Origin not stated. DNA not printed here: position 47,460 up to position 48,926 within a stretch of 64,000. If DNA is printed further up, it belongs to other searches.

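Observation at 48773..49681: Phage-encoded periplasmic TctC/Bug-family solute-binding proteins with signal peptides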

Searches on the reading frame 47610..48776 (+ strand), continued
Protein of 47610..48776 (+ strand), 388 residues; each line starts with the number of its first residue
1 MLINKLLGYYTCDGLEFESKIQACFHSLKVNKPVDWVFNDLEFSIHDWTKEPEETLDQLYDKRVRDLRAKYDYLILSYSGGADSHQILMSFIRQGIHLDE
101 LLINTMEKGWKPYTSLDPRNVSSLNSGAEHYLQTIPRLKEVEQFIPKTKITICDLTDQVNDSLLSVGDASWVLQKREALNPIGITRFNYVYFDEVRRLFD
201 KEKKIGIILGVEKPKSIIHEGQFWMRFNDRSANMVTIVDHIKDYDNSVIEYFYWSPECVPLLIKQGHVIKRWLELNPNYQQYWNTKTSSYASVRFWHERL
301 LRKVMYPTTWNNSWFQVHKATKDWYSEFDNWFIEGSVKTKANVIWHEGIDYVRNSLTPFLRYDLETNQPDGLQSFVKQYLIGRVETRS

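Call 98: search_protein_families(library=pfam, proteins=[L072:1371-2201:+, L117:10478-11428:+, L118:9426-10472:+, L118:5538-6818:+, L062:1542-2498:+, L114:9471-10520:+, L118:7962-9419:+], max_evalue=0.05)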
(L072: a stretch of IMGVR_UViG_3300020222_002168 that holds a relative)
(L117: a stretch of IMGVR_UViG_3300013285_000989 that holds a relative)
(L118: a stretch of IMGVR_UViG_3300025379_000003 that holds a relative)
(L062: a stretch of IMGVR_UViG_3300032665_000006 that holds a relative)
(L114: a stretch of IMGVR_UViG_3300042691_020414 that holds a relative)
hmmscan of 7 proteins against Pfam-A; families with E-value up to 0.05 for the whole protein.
L072:1371-2201:+ (276 aa): 0 families

L117:10478-11428:+ (316 aa): 1 family
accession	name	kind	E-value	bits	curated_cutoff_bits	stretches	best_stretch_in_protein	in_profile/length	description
PF03401.19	TctC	-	3.9e-20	73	27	1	40-309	2-270/274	Tripartite tricarboxylate transporter family receptor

L118:9426-10472:+ (348 aa): 0 families

L118:5538-6818:+ (426 aa): 2 families
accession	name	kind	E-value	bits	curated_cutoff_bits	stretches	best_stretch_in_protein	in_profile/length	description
PF01507.26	PAPS_reduct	-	0.0086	16.6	22.5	1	147-193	1-46/175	Phosphoadenosine phosphosulfate reductase domain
PF00733.27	Asn_synthase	-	0.043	13.9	21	0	150-186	22-59/354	Asparagine synthase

L062:1542-2498:+ (318 aa): 2 families
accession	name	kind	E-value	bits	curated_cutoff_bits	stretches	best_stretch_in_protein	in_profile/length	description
PF03480.18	DctP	-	2.8e-45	155.3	23.4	1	20-303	12-283/286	Bacterial extracellular solute-binding protein, family 7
PF19551.4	DUF6074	-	0.03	15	27.2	0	235-273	34-73/83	Family of unknown function (DUF6074)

L114:9471-10520:+ (349 aa): 0 families

L118:7962-9419:+ (485 aa): 1 family
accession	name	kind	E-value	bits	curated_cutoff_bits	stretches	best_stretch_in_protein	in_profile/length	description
PF01970.21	TctA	-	6.4e-81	272.6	28.9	1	10-429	3-422/423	Tripartite tricarboxylate transporter TctA family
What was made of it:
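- L117 has TctA plus a Pfam-positive TctC (call 98).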
